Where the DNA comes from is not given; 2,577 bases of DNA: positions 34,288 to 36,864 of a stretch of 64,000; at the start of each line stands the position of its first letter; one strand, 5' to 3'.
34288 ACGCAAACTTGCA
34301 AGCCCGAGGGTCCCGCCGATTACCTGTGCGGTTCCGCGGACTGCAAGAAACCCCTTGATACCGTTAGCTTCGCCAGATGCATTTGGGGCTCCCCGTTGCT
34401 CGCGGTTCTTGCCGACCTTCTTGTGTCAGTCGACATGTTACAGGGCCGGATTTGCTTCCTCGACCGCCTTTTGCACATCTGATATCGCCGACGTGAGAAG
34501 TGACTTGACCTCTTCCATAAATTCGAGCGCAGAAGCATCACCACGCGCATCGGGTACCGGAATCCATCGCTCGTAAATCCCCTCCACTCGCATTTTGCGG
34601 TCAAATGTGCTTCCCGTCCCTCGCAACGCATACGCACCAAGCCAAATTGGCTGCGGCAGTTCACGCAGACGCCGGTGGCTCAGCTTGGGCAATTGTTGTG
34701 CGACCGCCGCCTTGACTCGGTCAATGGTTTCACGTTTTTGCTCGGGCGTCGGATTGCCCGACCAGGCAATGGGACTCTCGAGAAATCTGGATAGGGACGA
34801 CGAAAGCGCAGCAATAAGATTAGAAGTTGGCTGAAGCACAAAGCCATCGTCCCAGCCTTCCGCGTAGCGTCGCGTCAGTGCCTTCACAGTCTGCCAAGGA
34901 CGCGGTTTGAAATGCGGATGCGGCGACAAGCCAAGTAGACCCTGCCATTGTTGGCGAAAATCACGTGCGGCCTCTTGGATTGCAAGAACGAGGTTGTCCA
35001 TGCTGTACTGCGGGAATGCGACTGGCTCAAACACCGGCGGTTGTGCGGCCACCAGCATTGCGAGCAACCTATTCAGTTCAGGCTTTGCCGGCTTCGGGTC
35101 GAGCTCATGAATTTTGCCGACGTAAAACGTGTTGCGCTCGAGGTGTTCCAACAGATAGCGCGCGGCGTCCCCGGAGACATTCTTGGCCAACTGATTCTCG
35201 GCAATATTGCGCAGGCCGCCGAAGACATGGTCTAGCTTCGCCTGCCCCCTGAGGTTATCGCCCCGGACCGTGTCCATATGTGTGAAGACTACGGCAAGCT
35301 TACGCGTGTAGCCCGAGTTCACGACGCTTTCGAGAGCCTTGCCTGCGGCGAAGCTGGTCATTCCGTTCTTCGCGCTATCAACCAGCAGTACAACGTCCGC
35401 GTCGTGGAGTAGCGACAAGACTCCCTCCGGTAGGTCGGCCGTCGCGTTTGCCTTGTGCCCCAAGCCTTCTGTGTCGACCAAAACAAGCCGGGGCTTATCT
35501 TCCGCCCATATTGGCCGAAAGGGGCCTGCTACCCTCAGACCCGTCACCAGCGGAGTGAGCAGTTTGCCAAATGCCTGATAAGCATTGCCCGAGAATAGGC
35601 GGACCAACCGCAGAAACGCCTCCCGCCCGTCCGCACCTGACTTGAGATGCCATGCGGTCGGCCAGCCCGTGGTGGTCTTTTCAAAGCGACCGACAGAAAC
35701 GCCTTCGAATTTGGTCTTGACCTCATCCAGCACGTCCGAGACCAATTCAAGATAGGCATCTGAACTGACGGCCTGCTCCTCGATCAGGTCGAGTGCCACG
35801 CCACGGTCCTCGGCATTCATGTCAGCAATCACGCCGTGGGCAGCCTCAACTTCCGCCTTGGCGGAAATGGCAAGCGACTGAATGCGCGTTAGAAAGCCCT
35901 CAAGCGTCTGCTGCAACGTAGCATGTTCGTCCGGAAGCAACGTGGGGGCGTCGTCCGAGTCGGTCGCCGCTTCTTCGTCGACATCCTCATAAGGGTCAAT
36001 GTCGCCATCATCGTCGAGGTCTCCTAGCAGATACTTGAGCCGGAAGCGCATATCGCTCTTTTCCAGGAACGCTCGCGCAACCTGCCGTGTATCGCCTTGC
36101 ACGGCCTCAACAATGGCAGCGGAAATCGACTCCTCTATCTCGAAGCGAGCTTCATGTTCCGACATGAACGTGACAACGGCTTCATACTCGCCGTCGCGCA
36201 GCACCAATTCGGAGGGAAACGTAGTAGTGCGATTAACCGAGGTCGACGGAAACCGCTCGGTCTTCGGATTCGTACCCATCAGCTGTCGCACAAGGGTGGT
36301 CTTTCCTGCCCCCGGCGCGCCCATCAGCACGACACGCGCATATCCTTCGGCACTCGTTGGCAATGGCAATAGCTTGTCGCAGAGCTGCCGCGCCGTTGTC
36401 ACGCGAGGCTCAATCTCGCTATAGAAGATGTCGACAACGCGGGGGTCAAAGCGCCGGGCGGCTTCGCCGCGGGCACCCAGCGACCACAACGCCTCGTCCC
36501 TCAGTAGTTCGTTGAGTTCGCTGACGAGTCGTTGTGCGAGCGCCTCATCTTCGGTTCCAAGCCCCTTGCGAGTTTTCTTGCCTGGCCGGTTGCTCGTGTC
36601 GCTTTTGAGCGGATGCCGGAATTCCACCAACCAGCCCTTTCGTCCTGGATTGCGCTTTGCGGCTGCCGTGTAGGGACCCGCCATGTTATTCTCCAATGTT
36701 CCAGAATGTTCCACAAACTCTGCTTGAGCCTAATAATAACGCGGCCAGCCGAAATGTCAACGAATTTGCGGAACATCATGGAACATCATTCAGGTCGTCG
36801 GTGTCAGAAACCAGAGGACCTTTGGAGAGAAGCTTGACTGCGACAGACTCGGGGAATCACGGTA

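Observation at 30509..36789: Candidate undescribed anti-phage system: arm-domain dynamin-like GTPase plus REase/degenerate-STAND protein, in an island at dif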

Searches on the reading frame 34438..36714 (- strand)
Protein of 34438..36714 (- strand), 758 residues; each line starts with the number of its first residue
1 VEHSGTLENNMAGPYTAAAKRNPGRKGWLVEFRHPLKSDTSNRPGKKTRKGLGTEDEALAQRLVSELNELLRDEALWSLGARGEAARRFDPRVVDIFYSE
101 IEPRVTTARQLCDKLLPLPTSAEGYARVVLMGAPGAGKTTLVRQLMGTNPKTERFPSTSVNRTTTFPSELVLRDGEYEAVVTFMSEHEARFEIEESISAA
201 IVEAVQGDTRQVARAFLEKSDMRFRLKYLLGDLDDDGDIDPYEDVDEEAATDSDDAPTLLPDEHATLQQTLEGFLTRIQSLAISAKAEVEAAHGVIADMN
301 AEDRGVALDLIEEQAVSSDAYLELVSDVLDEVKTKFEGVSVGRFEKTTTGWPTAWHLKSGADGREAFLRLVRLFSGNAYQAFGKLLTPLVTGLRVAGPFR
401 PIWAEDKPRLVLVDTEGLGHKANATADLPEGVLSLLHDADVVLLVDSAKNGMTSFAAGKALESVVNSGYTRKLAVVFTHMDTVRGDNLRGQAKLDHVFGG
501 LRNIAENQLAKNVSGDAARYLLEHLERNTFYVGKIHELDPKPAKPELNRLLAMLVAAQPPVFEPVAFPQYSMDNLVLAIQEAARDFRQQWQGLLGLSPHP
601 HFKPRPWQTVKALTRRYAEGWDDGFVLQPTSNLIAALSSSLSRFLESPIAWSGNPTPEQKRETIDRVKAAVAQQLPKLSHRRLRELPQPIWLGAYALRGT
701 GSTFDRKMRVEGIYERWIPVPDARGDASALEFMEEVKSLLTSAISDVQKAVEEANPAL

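Call 12: find_homologous_proteins(query=window:34438-36714:-)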
Query window:34438-36714:- (758 aa): 1684 proteins with E <= 0.001 among 8000 candidates; the best 120 are listed.
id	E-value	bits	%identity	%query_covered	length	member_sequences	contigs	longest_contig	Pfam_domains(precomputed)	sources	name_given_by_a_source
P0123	0.0e+0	1677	100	99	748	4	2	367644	PF01926.30,PF00350.30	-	-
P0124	0.0e+0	1467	86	99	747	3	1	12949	PF01926.30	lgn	-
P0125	0.0e+0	1361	79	98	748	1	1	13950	PF01926.30,PF00350.30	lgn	-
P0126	0.0e+0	1352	79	98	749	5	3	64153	PF01926.30,PF00350.30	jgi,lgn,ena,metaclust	metaclust:\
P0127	0.0e+0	1343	79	98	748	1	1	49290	PF01926.30,PF00350.30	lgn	-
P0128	0.0e+0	1325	78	98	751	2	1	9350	PF01926.30,PF00350.30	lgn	-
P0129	0.0e+0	1217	70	99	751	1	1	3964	PF01926.30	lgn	-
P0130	0.0e+0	1214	72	98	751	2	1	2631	PF01926.30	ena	-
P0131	0.0e+0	1210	71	98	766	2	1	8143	PF01926.30,PF00350.30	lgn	-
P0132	0.0e+0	1203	69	99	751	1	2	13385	PF01926.30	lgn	-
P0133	0.0e+0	1194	69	99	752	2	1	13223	PF01926.30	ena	-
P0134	0.0e+0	1192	70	98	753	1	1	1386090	PF01926.30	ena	-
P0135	0.0e+0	1191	71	98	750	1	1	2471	PF01926.30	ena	-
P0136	0.0e+0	1191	70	98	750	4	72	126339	PF01926.30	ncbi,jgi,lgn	-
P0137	0.0e+0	1191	69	99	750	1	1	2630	PF01926.30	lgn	-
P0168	0.0e+0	1153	68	98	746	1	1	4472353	PF01926.30,PF00350.30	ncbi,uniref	ncbi:hypothetical protein [Cupriavidus basilensis]|uniref:hypothetical protein n=1 Tax=Cupriavidus b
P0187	0.0e+0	1103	66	98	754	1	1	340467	PF01926.30,PF00350.30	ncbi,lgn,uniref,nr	ncbi:hypothetical protein [Mesorhizobium sp. M7A.F.Ca.US.010.02.1.1]|uniref:hypothetical protein n=1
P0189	0.0e+0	1093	64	98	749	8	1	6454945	PF01926.30,PF00350.30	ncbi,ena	-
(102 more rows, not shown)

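Call 16: find_encoding_contigs(protein=P0168, flank=10000, max_places=2)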
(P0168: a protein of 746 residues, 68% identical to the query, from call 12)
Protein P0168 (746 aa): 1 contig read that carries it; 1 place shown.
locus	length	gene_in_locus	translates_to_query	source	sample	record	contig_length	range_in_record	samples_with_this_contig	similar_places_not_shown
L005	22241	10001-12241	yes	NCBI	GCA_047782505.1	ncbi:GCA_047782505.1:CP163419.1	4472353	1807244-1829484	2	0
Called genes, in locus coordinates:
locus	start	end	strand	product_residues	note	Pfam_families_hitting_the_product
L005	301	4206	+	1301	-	PF01381:HTH_3, PF13560:HTH_31 (weak), PF01555:N6_N4_Mtase, PF01170:UPF0020 (faint), PF02086:MethyltransfD12 (faint), PF03602:Cons_hypoth95 (faint), PF05175:MTS (faint), PF01555:N6_N4_Mtase, +5 more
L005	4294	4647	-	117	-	-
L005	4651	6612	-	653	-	PF02463:SMC_N, PF13476:AAA_23, PF13514:AAA_27 (weak)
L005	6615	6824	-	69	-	-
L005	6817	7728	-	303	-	PF00271:Helicase_C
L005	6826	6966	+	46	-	-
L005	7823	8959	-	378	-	PF00270:DEAD, PF04851:ResIII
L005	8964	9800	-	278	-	PF12728:HTH_17, PF20296:MTaX1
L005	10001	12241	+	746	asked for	PF00350:Dynamin_N (faint), PF01926:MMR_HSR1 (faint)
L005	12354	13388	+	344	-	-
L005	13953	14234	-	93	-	-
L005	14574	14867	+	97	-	PF07363:DUF1484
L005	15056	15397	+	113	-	PF07363:DUF1484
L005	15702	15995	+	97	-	PF07363:DUF1484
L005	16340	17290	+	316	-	PF05488:PAAR_motif, PF14521:Aspzincin_M35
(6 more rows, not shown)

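Call 17: find_encoding_contigs(protein=P0187, flank=10000, max_places=2)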
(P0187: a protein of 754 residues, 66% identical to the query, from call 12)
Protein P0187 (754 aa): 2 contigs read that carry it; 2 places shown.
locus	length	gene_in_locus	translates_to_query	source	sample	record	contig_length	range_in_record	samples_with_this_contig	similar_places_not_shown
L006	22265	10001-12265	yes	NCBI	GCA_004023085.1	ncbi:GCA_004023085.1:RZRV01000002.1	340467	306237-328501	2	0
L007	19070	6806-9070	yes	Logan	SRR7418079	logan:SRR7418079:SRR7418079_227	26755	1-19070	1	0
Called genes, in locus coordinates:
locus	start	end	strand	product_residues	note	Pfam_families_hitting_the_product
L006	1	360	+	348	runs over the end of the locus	PF02311:AraC_binding, PF12833:HTH_18, PF00165:HTH_AraC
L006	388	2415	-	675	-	PF01408:GFO_IDH_MocA, PF02894:GFO_IDH_MocA_C (weak), PF22725:GFO_IDH_MocA_C3, PF00248:Aldo_ket_red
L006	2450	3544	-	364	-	PF00005:ABC_tran, PF17912:OB_MalK, PF08402:TOBE_2 (faint)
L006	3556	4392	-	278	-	PF00528:BPD_transp_1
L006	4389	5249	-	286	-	PF00528:BPD_transp_1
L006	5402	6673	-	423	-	PF01547:SBP_bac_1, PF13416:SBP_bac_8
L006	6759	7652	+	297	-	PF07883:Cupin_2 (weak), PF12833:HTH_18, PF00165:HTH_AraC (weak)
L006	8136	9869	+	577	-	PF20172:DUF6538, PF00589:Phage_integrase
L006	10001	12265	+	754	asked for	PF00350:Dynamin_N (faint), PF01926:MMR_HSR1 (faint)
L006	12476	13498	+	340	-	-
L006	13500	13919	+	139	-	-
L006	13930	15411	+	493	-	PF04851:ResIII (weak), PF00176:SNF2-rel_dom, PF00271:Helicase_C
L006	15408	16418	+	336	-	-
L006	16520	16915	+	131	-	PF05014:Nuc_deoxyrib_tr, PF15891:Nuc_deoxyri_tr2 (weak)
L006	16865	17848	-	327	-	-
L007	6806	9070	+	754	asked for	PF00350:Dynamin_N (faint), PF01926:MMR_HSR1 (faint)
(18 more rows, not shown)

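Call 18: find_encoding_contigs(protein=P0189, flank=10000, max_places=2)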
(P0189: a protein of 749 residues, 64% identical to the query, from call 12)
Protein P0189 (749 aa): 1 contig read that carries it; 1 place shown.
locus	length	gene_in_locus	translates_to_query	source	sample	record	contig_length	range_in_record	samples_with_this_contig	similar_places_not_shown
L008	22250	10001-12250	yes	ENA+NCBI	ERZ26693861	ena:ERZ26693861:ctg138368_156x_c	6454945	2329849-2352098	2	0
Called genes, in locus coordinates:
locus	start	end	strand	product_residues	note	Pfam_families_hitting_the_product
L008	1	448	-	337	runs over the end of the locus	PF04055:Radical_SAM, PF13353:Fer4_12 (weak)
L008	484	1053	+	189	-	PF08207:EFP_N, PF01132:EFP, PF09285:Elong-fact-P_C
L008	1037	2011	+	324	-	PF00152:tRNA-synt_2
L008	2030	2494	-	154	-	PF13279:4HBT_2, PF03061:4HBT (weak)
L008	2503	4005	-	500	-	PF03553:Na_H_antiporter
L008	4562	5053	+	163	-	PF00892:EamA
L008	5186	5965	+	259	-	PF21315:FAN1_HTH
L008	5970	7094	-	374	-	PF13384:HTH_23 (weak), PF13565:HTH_32, PF13358:DDE_3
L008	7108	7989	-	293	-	PF13546:DDE_5 (weak)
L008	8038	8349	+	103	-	PF20586:DUF6788 (weak)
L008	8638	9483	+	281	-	PF00589:Phage_integrase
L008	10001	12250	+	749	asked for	PF00350:Dynamin_N (faint), PF01926:MMR_HSR1 (faint)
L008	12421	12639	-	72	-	PF13384:HTH_23 (faint), PF12728:HTH_17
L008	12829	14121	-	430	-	PF13546:DDE_5, PF01609:DDE_Tnp_1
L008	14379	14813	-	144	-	PF21849:DUF6908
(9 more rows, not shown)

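Call 27: find_related_loci(query=A2, collection=metagenome_contigs, flank=10000)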
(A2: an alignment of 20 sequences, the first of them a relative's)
Query A2 (748 aa) in metagenome_contigs; peptide patterns used: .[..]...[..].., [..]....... (x = any residue, [..] = any of these).
329 stretches matched a pattern; 58 encode a relative of the query (tblastn E <= 1e-3); 58 distinct loci.
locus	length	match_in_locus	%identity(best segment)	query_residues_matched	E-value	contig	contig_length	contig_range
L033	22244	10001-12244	79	1-747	0e+0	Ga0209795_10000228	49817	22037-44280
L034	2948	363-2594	70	1-741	0e+0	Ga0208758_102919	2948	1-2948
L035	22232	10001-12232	70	1-741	0e+0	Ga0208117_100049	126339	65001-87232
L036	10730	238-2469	71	1-741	0e+0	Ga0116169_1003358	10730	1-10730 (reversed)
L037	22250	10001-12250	69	1-746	0e+0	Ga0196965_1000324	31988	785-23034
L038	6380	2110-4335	68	1-741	0e+0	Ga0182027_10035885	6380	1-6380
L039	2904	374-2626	68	1-747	0e+0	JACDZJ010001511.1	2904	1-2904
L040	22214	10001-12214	67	5-741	0e+0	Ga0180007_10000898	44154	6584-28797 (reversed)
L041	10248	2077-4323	66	1-747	0e+0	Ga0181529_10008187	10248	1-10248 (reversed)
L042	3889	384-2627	64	1-744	0e+0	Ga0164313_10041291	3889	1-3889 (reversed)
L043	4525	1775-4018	63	1-744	0e+0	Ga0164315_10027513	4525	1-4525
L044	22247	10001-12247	62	1-745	0e+0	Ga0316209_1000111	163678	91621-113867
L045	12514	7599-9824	64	1-744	0e+0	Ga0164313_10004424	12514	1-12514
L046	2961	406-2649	63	1-744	0e+0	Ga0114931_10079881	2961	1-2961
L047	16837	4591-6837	62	1-745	0e+0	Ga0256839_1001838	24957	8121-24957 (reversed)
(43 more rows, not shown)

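Call 34: search_solved_structures(query=A2, max_evalue=1, show_alignments=2)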
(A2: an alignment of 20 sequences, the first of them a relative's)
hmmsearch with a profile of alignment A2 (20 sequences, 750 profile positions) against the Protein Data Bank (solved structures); distinct sequences matched with E-value up to 1: 26.
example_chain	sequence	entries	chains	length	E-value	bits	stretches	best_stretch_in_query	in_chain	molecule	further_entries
5dn8_A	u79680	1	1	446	9.7e-05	24.2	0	398-445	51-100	GTPase Der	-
7p7q_0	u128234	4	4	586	0.0094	17.7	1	115-177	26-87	ARE-ABC-F family resistance factor PoxtA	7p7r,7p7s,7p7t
8csp_a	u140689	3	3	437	0.1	14.2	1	109-139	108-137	GTPase Era, mitochondrial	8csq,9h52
6uz8_A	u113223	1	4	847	0.26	12.9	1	245-323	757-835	Short transient receptor potential channel 6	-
2e87_A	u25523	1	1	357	0.28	12.8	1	74-149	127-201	Hypothetical protein PH1320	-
9c76_A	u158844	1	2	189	0.3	12.7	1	117-141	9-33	Leucine-rich repeat serine/threonine-protein kinase 2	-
3j8g_X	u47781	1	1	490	0.35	12.5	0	401-474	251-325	GTPase Der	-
3ob4_A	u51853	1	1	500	0.4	12.3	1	186-294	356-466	Maltose ABC transporter periplasmic protein,Arah 2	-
6uza_A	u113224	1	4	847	0.55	11.8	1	245-323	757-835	Short transient receptor potential channel 6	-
1fzq_A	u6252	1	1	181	0.57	11.8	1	111-136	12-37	ADP-RIBOSYLATION FACTOR-LIKE PROTEIN 3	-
4goj_A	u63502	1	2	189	0.59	11.7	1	110-136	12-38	ADP-ribosylation factor-like protein 3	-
4zi2_A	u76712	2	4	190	0.59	11.7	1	110-136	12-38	ADP-ribosylation factor-like protein 3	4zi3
7ok7_A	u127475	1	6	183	0.59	11.7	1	111-136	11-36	ADP-ribosylation factor-like protein 3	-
6cv9_A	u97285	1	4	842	0.62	11.7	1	236-320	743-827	Short transient receptor potential channel 6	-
5yx9_A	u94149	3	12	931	0.62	11.7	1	245-323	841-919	Short transient receptor potential channel 6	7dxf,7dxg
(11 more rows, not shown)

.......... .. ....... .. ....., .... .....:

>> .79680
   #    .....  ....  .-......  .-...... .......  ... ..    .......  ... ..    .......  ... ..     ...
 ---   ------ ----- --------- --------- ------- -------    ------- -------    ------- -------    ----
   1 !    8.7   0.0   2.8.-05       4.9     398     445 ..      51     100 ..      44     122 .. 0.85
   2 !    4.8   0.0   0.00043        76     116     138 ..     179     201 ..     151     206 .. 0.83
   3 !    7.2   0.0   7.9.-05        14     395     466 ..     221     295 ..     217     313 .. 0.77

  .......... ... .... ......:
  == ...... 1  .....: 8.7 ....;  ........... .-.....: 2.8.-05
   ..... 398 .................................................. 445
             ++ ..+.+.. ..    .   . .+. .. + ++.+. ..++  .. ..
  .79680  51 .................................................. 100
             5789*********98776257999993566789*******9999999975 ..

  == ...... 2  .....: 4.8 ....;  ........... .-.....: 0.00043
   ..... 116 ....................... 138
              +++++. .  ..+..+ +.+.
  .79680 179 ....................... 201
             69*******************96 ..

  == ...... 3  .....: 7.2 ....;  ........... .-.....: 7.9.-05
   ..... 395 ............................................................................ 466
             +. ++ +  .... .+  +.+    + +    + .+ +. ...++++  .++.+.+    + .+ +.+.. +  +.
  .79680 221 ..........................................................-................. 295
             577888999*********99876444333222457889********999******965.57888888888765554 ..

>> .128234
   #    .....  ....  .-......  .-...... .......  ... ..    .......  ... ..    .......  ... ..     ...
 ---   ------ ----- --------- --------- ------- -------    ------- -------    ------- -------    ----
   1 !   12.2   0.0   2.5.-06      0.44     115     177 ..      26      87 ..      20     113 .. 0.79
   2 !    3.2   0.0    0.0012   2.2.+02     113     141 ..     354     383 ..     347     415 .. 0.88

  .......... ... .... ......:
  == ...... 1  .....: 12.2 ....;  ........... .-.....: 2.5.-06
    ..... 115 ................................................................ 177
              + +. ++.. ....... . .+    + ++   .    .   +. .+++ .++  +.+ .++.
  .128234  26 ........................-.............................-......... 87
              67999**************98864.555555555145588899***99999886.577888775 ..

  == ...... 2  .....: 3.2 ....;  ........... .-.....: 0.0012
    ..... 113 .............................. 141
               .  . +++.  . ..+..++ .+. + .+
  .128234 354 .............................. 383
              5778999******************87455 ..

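Call 49: predict_structure(alignment_id=A2)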
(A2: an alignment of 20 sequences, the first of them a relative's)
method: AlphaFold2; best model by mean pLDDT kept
length: 748 residues; sequences in the alignment: 20
mean_pLDDT: 77.1   pTM: 0.68
mean pLDDT of the five models: 77.1, 71.9, 70.0, 65.9, 63.0
residues with pLDDT >= 90: 103; 70-90: 462; 50-70: 123; < 50: 60
segments of 3 or more residues with pLDDT < 50: 93-95, 147-154, 210-212, 225-246, 367-370, 409-416, 528-530, 612-614
pLDDT, mean of each block of 10 residues (from residue 1): 77 75 79 75 85 94 79 82 82 58 87 86 77 77 54 61 92 80 84 85 79 70 54 38 46 82 93 92 84 77 81 87 85 78 90 84 63 69 87 81 71 48 75 85 70 78 88 69 84 84 80 90 63 78 80 69 88 88 84 72 66 58 81 87 80 83 84 73 59 78 88 75 91 85 59
secondary structure, 60 per line:
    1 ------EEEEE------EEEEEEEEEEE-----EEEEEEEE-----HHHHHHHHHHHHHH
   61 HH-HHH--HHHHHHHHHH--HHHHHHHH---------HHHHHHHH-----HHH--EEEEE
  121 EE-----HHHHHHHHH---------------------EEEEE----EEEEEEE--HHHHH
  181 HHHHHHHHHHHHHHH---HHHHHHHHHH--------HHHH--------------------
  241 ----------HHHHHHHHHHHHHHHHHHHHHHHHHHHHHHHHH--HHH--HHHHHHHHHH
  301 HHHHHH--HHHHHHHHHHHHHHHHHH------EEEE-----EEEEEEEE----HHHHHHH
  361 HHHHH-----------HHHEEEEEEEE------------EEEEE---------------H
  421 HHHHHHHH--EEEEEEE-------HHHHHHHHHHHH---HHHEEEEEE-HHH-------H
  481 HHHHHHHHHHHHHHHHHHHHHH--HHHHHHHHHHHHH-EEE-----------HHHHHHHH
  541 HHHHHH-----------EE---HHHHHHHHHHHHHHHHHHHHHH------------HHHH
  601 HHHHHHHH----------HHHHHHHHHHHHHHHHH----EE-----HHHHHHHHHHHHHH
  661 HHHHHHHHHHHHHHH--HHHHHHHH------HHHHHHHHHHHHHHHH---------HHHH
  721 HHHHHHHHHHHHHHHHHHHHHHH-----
elements in order (helices of 4 or more, strands of 3 or more residues): E7-11 E18-28 E34-41 H47-62 H69-78 H81-88 H98-105 E116-122 H128-136 E158-162 E167-173 H176-195 H199-208 H217-220 H251-283 H291-306 H309-326 E333-336 E342-349 H354-365 E380-387 E400-404 H420-428 E431-437 H445-456 E463-468 H480-502 H505-517 E519-521 H533-546 H563-584 H597-608 H619-635 H647-675 H678-685 H692-707 H717-743

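Call 54: fold_search(model_id=the predicted structure, library=pdb)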
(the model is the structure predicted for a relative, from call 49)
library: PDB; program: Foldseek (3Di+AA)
matches with E <= 10: 922; with E <= 0.001: 7
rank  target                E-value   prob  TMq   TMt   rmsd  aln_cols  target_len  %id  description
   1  9em9_A                2.0e-07  1.00  0.24  0.33  25.1       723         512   12  Structure of SynDLP MGD with GMPPNP (released 2024-09-11)
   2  5oxf_A                2.4e-04  1.00  0.23  0.25  52.5       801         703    9  An oligomerised bacterial dynamin pair provides a mechanism for the long range sensing and tethering of membranes (released 2018-09-05)
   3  5gtm_B                3.2e-04  0.99  0.14  0.19  28.8       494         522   10  Modified human MxA, nucleotide-free form (released 2017-05-31)
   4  4bej_A                4.5e-04  1.00  0.19  0.24  30.3       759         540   10  Nucleotide-free Dynamin 1-like protein (DNM1L, DRP1, DLP1) (released 2013-04-24)
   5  5a3f_B                6.3e-04  1.00  0.20  0.26  30.6       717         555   10  Crystal structure of the dynamin tetramer (released 2015-08-26)
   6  5oxf_B                7.5e-04  1.00  0.23  0.28  38.6       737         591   12  An oligomerised bacterial dynamin pair provides a mechanism for the long range sensing and tethering of membranes (released 2018-09-05)
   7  8sxz_b                8.2e-04  0.99  0.18  0.19  34.4       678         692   11  Cryo-EM of the GDP-bound human dynamin polymer assembled on the membrane in the super constricted state (released 2024-05-01)
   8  8sxz_f                1.2e-03  0.98  0.18  0.19  33.7       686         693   11  Cryo-EM of the GDP-bound human dynamin polymer assembled on the membrane in the super constricted state (released 2024-05-01)
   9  6dlv_c                1.3e-03  0.95  0.18  0.19  35.6       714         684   11  Cryo-EM of the GTP-bound human dynamin-1 polymer assembled on the membrane in the super constricted state (released 2018-08-01)
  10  8v8t_A                1.3e-03  0.80  0.12  0.14  39.7       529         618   14  Asymmetrical subunit from a Drp1 lattice on PA nanotubes (released 2025-04-16)
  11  5a3f_C                1.6e-03  0.98  0.19  0.20  29.1       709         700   11  Crystal structure of the dynamin tetramer (released 2015-08-26)
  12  9kfd_A                1.7e-03  1.00  0.24  0.40  19.3       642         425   11  Truncated Fzo1,GTP-bound (released 2025-08-27)
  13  5owv_A                2.4e-03  0.98  0.22  0.23  52.7       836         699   10  An oligomerised bacterial dynamin pair provides a mechanism for the long-range sensing and tethering of membranes (released 2018-09-05)
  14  8sxz_c                2.5e-03  0.97  0.20  0.21  38.3       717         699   11  Cryo-EM of the GDP-bound human dynamin polymer assembled on the membrane in the super constricted state (released 2024-05-01)
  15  5gtm_A                2.8e-03  0.94  0.15  0.20  30.3       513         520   10  Modified human MxA, nucleotide-free form (released 2017-05-31)
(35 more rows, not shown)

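Call 58: search_protein_families(library=pfam, alignment_id=A5, max_evalue=0.00001)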
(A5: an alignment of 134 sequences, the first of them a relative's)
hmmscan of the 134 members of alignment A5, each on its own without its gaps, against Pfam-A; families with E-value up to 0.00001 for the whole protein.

A. member 1, L005:6817-8019:- (400 aa): 2 families
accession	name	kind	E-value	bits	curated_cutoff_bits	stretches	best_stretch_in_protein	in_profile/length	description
PF00271.37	Helicase_C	-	1.5e-11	44.9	23.5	1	215-318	7-109/110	Helicase conserved C-terminal domain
PF04851.21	ResIII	-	5.9e-06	26.7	22.5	1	50-112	98-164/164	Type III restriction enzyme, res subunit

B. families by the number of members that match (of 134 scanned): 126 families (the first 25 are shown)
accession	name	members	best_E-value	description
PF00589.27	Phage_integrase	3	1.1e-48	Phage integrase family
PF01850.27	PIN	3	1.5e-13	PIN domain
PF00171.27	Aldedh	2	1.8e-197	Aldehyde dehydrogenase family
PF00239.26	Resolvase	2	4.6e-46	Resolvase, N terminal domain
PF02463.25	SMC_N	2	2.4e-27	RecF/RecN/SMC N terminal domain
PF00271.37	Helicase_C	2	1.8e-17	Helicase conserved C-terminal domain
PF01609.27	DDE_Tnp_1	2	6.4e-17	Transposase DDE domain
PF13546.12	DDE_5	2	7.5e-16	DDE superfamily endonuclease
PF08808.17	RES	2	6.4e-15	RES domain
PF03576.19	Peptidase_S58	1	8e-119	Peptidase family S58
PF04371.20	PAD_porph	1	9e-101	Porphyromonas-type peptidyl-arginine deiminase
PF00202.27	Aminotran_3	1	3.5e-91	Aminotransferase class-III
PF00448.28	SRP54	1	5e-75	SRP54-type protein, GTPase domain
PF00266.25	Aminotran_5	1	7.7e-68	Aminotransferase class-V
PF14103.11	DUF4276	1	8.5e-66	Domain of unknown function (DUF4276)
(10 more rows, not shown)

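Call 59: search_protein_families(library=padloc, alignment_id=A5, max_evalue=0.00001)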
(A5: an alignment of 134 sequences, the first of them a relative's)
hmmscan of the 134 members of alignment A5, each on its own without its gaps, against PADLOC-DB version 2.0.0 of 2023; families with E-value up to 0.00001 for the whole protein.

A. member 1, L005:6817-8019:- (400 aa): 10 families
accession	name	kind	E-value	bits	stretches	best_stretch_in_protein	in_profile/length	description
PDLC02707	PbeA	-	3.7e-102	341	1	47-363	349-664/672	PbeA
PDLC02704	PbeA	-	5.4e-76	254.5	1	55-364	362-678/682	PbeA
PDLC02706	PbeA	-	5.6e-49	165.3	2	263-364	603-708/722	PbeA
PDLC02705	PbeA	-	1.2e-31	107.7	1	78-335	377-637/691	PbeA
PDLC02703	PbeA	-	6.5e-20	69.3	1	77-320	368-601/626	PbeA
PDLC03597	REase_MTase_IIG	-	1.3e-08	30.9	1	277-334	554-611/1646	Type IIG restriction enzyme-methyltransferase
PDLC03659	mREase_IV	-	2.3e-08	30.4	1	78-331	338-566/945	Type IV methyl-directed restriction enzyme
PDLC02503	BrxHI|BrxHII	-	7.9e-07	25.8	1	199-319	223-343/698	BrxHI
PDLC03658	mREase_IV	-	9.6e-07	24.9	0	276-331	503-558/953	Type IV methyl-directed restriction enzyme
PDLC03051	REase_MTase_I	-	2.3e-06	23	1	276-334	558-616/1591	Type I restriction enzyme-methyltransferase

B. families by the number of members that match (of 134 scanned): 380 families (the first 25 are shown)
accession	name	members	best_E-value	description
PDLC04135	mad3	2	2.4e-37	mads_3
PDLC03038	MTase_I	2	5.1e-26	Type I methyltransferase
PDLC03032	MTase_I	2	2e-22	Type I methyltransferase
PDLC04134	mad2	2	2.9e-21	mads_2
PDLC02703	PbeA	2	6.5e-20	PbeA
PDLC03948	RmrA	2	9.9e-08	-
PDLC02471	BrxC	1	0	BrxC-PglY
PDLC03029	MTase_I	1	1.5e-277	Type I methyltransferase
PDLC02479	BrxC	1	3.6e-215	BrxC-PglY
PDLC02491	BrxC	1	1.7e-177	BrxC-PglY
PDLC04175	HEC-01A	1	2e-158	-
PDLC02398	Aga_REase-PNTD1-PNTD2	1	7.1e-138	Class I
PDLC03982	PD-Lambda-2_B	1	8.2e-126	-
PDLC04174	HEC-01A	1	4.8e-122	-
PDLC02415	Aga_REase-PNTD1-PNTD2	1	2.9e-118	Class I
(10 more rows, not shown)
